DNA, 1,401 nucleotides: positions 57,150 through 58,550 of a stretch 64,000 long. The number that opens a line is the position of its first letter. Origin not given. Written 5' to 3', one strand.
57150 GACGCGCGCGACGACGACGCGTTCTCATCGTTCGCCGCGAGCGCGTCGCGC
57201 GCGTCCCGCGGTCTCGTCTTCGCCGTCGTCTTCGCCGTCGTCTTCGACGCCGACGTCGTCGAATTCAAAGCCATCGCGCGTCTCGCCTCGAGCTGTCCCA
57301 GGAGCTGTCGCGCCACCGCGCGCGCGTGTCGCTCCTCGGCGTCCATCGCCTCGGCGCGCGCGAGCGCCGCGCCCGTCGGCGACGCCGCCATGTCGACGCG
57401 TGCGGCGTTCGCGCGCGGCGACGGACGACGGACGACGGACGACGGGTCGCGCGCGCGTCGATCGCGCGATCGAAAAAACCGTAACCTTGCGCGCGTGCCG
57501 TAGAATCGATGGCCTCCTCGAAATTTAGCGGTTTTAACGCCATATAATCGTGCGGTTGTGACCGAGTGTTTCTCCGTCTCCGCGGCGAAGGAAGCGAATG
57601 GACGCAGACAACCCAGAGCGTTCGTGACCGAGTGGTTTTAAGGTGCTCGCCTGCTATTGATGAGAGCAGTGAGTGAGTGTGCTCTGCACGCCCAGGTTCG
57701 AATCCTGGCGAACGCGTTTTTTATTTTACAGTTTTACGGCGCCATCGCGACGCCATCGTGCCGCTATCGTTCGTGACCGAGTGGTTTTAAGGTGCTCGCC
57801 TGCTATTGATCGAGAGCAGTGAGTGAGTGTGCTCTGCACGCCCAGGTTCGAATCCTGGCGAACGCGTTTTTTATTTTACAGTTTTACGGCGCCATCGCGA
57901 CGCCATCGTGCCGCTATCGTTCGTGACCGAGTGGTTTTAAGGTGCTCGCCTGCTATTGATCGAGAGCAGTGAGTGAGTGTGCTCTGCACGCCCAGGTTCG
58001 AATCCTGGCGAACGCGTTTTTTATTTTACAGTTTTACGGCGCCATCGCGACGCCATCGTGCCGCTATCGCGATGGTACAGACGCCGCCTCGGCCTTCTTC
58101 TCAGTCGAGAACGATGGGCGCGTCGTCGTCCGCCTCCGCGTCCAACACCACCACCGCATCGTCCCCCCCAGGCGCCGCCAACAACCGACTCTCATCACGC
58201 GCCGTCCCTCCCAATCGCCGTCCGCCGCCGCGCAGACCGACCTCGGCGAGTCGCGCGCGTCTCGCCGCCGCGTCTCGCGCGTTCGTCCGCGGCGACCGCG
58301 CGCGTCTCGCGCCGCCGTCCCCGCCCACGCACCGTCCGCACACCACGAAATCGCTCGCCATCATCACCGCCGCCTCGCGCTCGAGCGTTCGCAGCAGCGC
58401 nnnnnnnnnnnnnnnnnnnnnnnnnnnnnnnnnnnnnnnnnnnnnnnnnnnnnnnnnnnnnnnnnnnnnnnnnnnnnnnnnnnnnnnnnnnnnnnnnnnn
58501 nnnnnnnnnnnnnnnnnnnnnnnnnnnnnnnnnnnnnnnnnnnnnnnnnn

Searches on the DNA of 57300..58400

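Call 68: search_rna_families(source=window, start=57300, end=58400, threshold=gathering)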
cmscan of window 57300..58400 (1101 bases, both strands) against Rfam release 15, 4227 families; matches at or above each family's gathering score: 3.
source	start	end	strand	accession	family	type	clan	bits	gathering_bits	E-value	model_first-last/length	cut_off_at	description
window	57618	57716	+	RF00005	tRNA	Gene; tRNA;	CL00001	43.9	29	8.2e-08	1-71/71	no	tRNA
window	57767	57866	+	RF00005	tRNA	Gene; tRNA;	CL00001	35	29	2.2e-05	1-71/71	no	tRNA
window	57917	58016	+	RF00005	tRNA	Gene; tRNA;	CL00001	35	29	2.2e-05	1-71/71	no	tRNA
